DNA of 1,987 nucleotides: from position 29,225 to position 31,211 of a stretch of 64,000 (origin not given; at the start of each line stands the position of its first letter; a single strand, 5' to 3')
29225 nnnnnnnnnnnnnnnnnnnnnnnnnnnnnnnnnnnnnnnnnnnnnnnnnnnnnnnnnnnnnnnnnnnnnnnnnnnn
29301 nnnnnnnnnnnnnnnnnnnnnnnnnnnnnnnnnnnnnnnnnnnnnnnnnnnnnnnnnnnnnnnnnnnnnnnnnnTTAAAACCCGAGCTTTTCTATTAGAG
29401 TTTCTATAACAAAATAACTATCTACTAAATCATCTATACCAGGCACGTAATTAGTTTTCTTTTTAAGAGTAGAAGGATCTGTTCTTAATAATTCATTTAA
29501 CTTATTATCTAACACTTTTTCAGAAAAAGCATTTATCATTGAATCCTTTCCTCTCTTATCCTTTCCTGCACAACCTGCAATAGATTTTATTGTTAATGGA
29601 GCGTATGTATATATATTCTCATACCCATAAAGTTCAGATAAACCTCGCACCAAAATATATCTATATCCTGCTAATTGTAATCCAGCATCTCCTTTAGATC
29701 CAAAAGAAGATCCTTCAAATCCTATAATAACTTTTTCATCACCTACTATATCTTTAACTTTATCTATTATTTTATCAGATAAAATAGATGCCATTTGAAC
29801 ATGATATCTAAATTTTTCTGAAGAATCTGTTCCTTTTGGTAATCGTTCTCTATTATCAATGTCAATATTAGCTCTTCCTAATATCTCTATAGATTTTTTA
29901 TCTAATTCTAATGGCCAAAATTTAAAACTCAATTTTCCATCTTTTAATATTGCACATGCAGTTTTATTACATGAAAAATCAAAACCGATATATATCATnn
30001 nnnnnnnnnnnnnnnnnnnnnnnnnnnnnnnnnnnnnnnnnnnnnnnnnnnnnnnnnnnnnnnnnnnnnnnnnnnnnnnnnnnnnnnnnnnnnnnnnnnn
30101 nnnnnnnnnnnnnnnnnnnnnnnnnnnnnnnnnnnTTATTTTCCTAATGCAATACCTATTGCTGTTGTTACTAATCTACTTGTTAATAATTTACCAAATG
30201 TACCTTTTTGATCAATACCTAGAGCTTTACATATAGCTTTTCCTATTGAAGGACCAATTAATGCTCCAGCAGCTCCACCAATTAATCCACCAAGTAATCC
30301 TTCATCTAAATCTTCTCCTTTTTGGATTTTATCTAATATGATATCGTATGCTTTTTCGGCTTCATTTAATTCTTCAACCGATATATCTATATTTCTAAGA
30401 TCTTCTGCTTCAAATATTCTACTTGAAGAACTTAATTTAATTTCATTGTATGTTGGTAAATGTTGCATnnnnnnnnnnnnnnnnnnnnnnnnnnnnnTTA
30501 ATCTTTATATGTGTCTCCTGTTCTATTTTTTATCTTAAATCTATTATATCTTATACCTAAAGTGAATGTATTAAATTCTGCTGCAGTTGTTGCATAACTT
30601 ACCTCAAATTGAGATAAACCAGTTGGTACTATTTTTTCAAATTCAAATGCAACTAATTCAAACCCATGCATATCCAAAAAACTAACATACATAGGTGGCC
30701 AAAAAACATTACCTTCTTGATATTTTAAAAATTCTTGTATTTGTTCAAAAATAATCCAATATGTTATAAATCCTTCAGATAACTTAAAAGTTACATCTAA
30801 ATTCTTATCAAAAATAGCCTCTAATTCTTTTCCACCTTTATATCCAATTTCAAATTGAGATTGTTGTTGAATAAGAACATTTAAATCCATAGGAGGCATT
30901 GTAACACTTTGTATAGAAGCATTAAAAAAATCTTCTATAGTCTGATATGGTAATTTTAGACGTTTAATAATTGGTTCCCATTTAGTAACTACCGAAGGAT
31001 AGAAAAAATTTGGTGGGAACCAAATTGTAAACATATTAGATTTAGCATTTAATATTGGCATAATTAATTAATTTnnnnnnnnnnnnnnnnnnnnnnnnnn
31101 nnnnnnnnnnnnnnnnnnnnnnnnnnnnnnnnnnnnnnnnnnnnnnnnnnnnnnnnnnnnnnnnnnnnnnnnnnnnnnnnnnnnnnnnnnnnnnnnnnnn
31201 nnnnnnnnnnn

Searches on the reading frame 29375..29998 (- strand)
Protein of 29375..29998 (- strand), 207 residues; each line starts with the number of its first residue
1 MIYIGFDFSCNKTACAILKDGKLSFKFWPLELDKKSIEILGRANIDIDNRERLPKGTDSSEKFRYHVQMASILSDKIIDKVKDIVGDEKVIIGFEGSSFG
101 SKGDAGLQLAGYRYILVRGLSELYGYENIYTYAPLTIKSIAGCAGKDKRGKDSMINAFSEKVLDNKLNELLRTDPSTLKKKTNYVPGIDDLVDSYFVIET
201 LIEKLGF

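Call 10: search_protein_families(library=phrogs, proteins=[window:29375-29998:-], max_evalue=0.001)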
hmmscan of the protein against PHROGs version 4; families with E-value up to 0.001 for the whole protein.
window:29375-29998:- (207 aa): 1 family
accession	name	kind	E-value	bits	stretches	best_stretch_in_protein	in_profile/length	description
phrog_159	-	DNA, RNA and nucleotide metabolism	6.3e-13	49.4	1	1-207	88-252/330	RuvC-like Holliday junction resolvase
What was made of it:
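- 29375..29998 (-): RuvC-like resolvase gene. The module starts within about 60 nt of its stop codon in most relatives. PHROG 159, E = 6e-13 (call 10).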

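Call 11: search_protein_families(library=pfam, proteins=[window:29375-29998:-], max_evalue=0.01)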
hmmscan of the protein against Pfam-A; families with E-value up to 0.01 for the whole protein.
window:29375-29998:- (207 aa): 0 families

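Call 15: find_related_loci(query=window:29375-29998:-, collection=viral_contigs, flank=4000)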
Query window:29375-29998:- (207 aa) in viral_contigs; peptide patterns used: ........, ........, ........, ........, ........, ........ (x = any residue, [..] = any of these).
24 stretches matched a pattern, but none encodes a relative of the query by tblastn (E <= 1e-3).

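Call 17: find_encoding_contigs(protein=window:29375-29998:-, flank=3000, max_places=6)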
Protein window:29375-29998:- (207 aa): 1 contig read that carries it; 1 place shown.
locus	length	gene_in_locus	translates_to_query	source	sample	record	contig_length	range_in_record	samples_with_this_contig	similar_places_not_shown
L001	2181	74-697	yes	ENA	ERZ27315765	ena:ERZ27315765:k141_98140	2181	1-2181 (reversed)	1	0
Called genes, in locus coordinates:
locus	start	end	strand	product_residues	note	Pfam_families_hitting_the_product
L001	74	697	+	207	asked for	-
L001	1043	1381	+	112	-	-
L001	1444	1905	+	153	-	-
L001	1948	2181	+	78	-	?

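Call 18: find_homologous_proteins(query=window:29375-29998:-, max_evalue=0.001)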
Query window:29375-29998:- (207 aa): 47 proteins with E <= 0.001 among 348 candidates.
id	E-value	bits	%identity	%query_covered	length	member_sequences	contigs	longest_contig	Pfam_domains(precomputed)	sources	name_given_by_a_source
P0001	1.7e-131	454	100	100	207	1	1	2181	-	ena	-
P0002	5.7e-98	345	76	99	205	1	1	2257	-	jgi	-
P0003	2.3e-90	320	70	99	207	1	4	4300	-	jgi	jgi:hypothetical protein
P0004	6.8e-85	302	68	99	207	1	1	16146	-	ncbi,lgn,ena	-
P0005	8.4e-85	302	67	99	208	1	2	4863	-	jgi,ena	-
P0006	4.9e-83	296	66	100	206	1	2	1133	-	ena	-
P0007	5.5e-82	293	67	97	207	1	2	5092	-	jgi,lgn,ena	-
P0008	2.5e-81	290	65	99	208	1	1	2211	-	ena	-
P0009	4.0e-79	283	62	99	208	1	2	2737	-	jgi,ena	jgi:hypothetical protein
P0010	4.4e-78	280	65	100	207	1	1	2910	-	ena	-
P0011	2.1e-77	278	65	97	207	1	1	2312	-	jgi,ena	-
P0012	3.6e-77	277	64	97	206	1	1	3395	-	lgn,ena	-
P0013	4.1e-77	277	64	97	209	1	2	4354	-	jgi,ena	-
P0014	2.4e-75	271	63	99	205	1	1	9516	-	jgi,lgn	-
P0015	5.0e-75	270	60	99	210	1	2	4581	-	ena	-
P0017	9.2e-74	266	60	97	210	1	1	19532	-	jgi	jgi:hypothetical protein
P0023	9.4e-70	253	56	100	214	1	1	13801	-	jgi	jgi:hypothetical protein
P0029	4.9e-67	244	56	99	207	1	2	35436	-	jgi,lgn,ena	-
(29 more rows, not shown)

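Call 20: find_related_loci(query=A1, collection=metagenome_contigs, flank=3000)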
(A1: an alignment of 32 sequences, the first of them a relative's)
Query A1 (207 aa) in metagenome_contigs; peptide patterns used: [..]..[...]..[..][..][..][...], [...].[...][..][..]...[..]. (x = any residue, [..] = any of these).
600 stretches matched a pattern (row limit reached: there are more); 184 encode a relative of the query (tblastn E <= 1e-3); the best 80 are kept; 80 distinct loci.
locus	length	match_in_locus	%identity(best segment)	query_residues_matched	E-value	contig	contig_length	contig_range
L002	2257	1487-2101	76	1-205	5e-109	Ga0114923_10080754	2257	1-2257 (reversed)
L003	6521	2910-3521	68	1-204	2e-91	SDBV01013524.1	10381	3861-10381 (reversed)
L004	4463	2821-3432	67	1-204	7e-91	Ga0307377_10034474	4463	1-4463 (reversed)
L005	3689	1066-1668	67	1-201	1e-88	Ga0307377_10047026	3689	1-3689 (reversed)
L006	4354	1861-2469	64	1-201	2e-83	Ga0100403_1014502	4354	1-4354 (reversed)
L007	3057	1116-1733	61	1-204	8e-81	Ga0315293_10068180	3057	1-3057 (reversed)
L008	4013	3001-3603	58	4-204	2e-74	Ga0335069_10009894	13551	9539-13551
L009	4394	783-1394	56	1-204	7e-74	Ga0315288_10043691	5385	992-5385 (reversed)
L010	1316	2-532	63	30-206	3e-67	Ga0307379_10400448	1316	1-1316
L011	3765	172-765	43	4-206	4e-50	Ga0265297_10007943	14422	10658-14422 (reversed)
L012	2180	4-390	60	76-204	7e-49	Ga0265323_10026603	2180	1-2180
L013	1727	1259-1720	55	7-161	2e-48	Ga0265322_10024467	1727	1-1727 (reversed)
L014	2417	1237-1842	37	4-204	5e-37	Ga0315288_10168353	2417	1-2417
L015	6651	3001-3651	39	2-207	2e-36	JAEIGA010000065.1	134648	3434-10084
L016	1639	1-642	37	2-204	5e-37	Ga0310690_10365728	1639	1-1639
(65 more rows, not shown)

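Call 21: find_related_loci(query=A1, collection=viral_contigs, flank=3000)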
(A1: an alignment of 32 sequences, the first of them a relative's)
Query A1 (207 aa) in viral_contigs; peptide patterns used: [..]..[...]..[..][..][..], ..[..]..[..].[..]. (x = any residue, [..] = any of these).
370 stretches matched a pattern; 243 encode a relative of the query (tblastn E <= 1e-3); the best 80 are kept; 80 distinct loci.
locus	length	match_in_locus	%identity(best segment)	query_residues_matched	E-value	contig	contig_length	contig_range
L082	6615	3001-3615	41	1-204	2e-40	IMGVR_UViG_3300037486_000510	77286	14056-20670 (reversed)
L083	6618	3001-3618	40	1-204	5e-38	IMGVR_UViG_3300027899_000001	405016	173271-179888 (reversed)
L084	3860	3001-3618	40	1-204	4e-38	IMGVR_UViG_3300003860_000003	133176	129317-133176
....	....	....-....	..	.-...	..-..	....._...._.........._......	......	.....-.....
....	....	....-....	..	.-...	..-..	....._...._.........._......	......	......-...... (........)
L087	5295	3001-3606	36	4-204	3e-36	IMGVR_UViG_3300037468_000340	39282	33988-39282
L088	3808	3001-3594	40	4-204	1e-35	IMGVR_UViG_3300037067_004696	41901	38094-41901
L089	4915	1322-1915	40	4-204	1e-35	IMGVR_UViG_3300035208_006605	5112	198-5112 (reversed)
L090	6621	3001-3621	38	5-204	9e-35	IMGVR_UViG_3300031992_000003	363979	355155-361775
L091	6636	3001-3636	37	2-205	1e-34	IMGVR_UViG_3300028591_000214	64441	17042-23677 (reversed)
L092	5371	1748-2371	37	1-207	4e-34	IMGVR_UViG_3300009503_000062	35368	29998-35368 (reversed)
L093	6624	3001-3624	37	1-207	4e-34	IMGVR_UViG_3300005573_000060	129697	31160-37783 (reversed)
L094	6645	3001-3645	36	2-207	8e-34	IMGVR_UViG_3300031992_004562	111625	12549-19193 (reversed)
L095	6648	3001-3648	35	2-207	1e-33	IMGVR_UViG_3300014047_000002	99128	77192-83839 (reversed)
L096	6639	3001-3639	36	2-204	2e-33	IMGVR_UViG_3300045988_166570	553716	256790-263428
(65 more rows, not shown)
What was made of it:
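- Tried and rejected: Alignment-based searches were needed (calls 20, 21).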

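Call 34: find_encoding_contigs(protein=P0029, flank=10000, max_places=2)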
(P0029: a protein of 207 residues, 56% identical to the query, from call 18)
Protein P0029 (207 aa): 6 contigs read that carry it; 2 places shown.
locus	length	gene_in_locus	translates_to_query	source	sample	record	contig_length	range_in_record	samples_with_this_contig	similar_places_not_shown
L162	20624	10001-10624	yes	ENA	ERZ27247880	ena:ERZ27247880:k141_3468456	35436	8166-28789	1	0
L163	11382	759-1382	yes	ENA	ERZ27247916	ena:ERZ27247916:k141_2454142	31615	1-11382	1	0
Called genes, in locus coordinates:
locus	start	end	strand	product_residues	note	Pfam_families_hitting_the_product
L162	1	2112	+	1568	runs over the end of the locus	-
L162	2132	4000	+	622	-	-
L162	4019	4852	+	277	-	-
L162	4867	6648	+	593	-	-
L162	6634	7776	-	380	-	PF24308:DUF7487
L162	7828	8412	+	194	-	-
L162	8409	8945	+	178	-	-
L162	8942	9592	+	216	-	-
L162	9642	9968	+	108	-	-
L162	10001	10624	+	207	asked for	-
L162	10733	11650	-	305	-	PF12796:Ank_2 (weak), PF13857:Ank_5 (faint), PF00023:Ank (faint), PF13606:Ank_3 (faint), PF13637:Ank_4 (weak), PF12796:Ank_2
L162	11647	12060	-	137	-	-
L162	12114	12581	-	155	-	-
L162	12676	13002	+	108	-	-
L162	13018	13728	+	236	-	PF01510:Amidase_2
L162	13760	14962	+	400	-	PF08421:Methyltransf_13 (weak), PF13489:Methyltransf_23, PF08242:Methyltransf_12 (weak), PF08484:Methyltransf_14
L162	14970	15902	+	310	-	-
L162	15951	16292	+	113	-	-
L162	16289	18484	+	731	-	PF19782:DUF6267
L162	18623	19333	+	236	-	-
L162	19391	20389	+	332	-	PF08804:gp32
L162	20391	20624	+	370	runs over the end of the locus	-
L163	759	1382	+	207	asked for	-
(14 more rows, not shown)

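Call 35: find_encoding_contigs(protein=P0017, flank=10000, max_places=2)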
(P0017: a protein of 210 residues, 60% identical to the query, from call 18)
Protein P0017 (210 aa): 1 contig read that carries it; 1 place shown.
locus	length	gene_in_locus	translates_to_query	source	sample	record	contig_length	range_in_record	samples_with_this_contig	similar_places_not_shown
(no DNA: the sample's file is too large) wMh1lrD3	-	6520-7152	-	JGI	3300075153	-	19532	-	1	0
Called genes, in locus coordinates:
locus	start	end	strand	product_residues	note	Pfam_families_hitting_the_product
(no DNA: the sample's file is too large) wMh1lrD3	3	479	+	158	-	?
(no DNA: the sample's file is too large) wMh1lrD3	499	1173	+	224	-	PF00856:SET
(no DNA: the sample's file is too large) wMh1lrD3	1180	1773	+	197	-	-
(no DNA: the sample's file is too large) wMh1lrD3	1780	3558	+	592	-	-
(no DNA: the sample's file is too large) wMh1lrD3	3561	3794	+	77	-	-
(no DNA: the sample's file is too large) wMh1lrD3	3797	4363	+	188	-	-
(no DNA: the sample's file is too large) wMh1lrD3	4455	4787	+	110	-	-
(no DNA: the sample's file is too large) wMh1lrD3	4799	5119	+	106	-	-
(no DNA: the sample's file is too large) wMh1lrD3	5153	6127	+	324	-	-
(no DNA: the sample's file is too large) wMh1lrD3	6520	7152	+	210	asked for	-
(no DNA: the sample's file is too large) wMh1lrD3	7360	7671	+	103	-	-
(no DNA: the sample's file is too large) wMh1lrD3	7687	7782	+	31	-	-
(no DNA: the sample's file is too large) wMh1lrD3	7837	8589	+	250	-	-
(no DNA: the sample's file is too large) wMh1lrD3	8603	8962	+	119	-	PF00085:Thioredoxin, PF00578:AhpC-TSA (weak), PF13098:Thioredoxin_2 (weak), PF13905:Thioredoxin_8 (weak)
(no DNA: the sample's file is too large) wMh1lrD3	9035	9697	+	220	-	-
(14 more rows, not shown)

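Call 36: find_encoding_contigs(protein=P0004, flank=10000, max_places=2)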
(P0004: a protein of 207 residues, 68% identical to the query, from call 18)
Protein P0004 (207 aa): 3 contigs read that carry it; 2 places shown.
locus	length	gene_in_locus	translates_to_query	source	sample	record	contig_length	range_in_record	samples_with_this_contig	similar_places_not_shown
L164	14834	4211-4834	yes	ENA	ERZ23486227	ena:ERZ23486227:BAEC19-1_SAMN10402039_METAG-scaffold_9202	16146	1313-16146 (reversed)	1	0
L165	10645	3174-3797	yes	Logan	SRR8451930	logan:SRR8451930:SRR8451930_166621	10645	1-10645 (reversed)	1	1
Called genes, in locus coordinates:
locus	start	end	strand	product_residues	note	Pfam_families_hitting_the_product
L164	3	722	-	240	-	?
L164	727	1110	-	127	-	-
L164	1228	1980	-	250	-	-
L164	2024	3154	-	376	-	-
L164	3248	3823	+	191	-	-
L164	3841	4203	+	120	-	-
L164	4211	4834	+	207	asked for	-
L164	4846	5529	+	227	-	PF01541:GIY-YIG (weak), PF07460:NUMOD3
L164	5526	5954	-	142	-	-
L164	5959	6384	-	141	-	-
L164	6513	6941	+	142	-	-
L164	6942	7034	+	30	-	-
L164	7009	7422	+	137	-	-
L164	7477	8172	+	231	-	PF01510:Amidase_2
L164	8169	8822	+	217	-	PF13563:2_5_RNA_ligase2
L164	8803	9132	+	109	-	-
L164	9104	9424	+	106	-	-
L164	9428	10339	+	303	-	-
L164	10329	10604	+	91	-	-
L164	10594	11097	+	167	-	-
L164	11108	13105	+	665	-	-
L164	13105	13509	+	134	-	-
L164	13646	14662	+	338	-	PF08804:gp32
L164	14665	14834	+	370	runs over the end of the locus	-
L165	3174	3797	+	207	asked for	-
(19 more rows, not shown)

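Call 37: find_encoding_contigs(protein=P0023, flank=10000, max_places=2)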
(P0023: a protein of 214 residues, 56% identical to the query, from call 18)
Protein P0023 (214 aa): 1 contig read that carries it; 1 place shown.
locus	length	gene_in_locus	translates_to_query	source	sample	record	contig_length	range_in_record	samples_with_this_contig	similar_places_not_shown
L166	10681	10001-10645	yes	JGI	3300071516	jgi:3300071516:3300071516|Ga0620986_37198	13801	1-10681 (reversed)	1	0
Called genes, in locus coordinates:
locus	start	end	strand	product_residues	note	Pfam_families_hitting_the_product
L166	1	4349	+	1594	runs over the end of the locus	-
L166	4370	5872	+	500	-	PF13884:Peptidase_S74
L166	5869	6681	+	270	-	-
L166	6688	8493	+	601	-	-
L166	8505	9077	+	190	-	-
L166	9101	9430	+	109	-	-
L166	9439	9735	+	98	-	-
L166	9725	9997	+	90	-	-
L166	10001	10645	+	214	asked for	-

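Call 49: search_dna_similar(query=window:29375-29998:-, collection=phages, mode=protein, max_rows=25)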
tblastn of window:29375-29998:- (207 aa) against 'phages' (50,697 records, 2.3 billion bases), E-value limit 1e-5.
Records with a match: 16; places in all: 16; records where one place covers at least 80% of the query: 16.
Best place of each record, by identity: <60% 16.
By first word of the organism name: Prevotella 15; uncultured 1.
By host as written in the record: Prevotella sp. 15; - 1.
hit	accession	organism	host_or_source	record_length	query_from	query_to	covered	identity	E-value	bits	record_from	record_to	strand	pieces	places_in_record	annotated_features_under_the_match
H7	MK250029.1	Prevotella phage Lak-C1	Prevotella sp.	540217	2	204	98%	36.3%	7e-30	121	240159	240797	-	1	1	record has no annotation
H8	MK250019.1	Prevotella phage Lak-A2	Prevotella sp.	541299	2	204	98%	36.3%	7e-30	121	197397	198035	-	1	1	record has no annotation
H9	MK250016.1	Prevotella phage Lak-A1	Prevotella sp.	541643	2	204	98%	36.3%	6e-29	118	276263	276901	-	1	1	record has no annotation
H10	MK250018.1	Prevotella phage Lak-A1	Prevotella sp.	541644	2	204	98%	36.3%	6e-29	118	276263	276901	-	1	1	record has no annotation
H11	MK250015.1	Prevotella phage Lak-A1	Prevotella sp.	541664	2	204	98%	36.3%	6e-29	118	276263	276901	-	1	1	record has no annotation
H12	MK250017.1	Prevotella phage Lak-A1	Prevotella sp.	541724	2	204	98%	36.3%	6e-29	118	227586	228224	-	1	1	record has no annotation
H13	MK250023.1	Prevotella phage Lak-B4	Prevotella sp.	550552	2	204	98%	35.8%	7e-29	118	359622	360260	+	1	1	record has no annotation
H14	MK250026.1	Prevotella phage Lak-B7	Prevotella sp.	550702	2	204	98%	35.8%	7e-29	118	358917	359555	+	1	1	record has no annotation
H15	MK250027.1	Prevotella phage Lak-B8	Prevotella sp.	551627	2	204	98%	35.8%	7e-29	118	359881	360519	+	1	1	record has no annotation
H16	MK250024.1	Prevotella phage Lak-B5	Prevotella sp.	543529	2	204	98%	35.3%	2e-28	117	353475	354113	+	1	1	record has no annotation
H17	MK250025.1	Prevotella phage Lak-B6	Prevotella sp.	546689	2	204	98%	35.3%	2e-28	117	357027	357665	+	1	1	record has no annotation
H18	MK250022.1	Prevotella phage Lak-B3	Prevotella sp.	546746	2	204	98%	35.3%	2e-28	117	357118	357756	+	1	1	record has no annotation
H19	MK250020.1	Prevotella phage Lak-B1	Prevotella sp.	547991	2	204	98%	35.3%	2e-28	117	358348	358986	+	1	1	record has no annotation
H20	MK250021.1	Prevotella phage Lak-B2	Prevotella sp.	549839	2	204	98%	35.3%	2e-28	117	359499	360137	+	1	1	record has no annotation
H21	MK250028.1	Prevotella phage Lak-B9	Prevotella sp.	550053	2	204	98%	35.3%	2e-28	117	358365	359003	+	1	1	record has no annotation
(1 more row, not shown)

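Call 101: find_related_loci(query=A5, collection=viral_contigs, flank=2500)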
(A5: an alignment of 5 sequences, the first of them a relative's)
Query A5 (108 aa) in viral_contigs; peptide patterns used: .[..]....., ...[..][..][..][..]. (x = any residue, [..] = any of these).
215 stretches matched a pattern; 7 encode a relative of the query (tblastn E <= 1e-3); 7 distinct loci.
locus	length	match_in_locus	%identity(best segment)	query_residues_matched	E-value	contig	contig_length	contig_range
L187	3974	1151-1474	100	1-108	9e-71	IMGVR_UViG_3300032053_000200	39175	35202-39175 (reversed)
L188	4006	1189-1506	78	1-106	2e-55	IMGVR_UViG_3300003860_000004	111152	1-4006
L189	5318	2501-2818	78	1-106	2e-55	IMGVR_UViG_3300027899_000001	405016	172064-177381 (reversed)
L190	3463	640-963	69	1-108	4e-48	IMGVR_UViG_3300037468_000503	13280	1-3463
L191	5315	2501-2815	61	1-105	5e-43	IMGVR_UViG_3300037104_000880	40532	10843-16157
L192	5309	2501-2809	44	1-103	6e-26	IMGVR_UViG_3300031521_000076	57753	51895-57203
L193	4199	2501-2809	44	1-103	6e-26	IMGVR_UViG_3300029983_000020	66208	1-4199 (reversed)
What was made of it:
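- Tried and rejected: A narrower alignment gave only 7 loci (call 101).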

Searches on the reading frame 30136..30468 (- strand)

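Call 10: search_protein_families(library=phrogs, proteins=[window:30136-30468:-], max_evalue=0.001)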
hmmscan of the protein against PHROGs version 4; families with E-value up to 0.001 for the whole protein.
window:30136-30468:- (110 aa): 0 families

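Call 11: search_protein_families(library=pfam, proteins=[window:30136-30468:-], max_evalue=0.01)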
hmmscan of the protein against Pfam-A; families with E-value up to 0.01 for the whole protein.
window:30136-30468:- (110 aa): 1 family
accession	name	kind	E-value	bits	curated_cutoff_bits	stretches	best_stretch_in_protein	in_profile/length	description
PF05433.20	Rick_17kDa_Anti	-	0.0047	17.2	24.2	1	57-76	24-43/43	Glycine zipper 2TM domain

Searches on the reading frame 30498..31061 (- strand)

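Call 10: search_protein_families(library=phrogs, proteins=[window:30498-31061:-], max_evalue=0.001)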
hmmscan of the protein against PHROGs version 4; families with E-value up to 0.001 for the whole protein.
window:30498-31061:- (187 aa): 1 family
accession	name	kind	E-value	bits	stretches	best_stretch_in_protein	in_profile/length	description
phrog_45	-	tail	2.8e-05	24.4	1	7-184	93-261/350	tail tube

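Call 11: search_protein_families(library=pfam, proteins=[window:30498-31061:-], max_evalue=0.01)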
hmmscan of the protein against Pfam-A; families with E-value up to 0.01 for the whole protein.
window:30498-31061:- (187 aa): 0 families
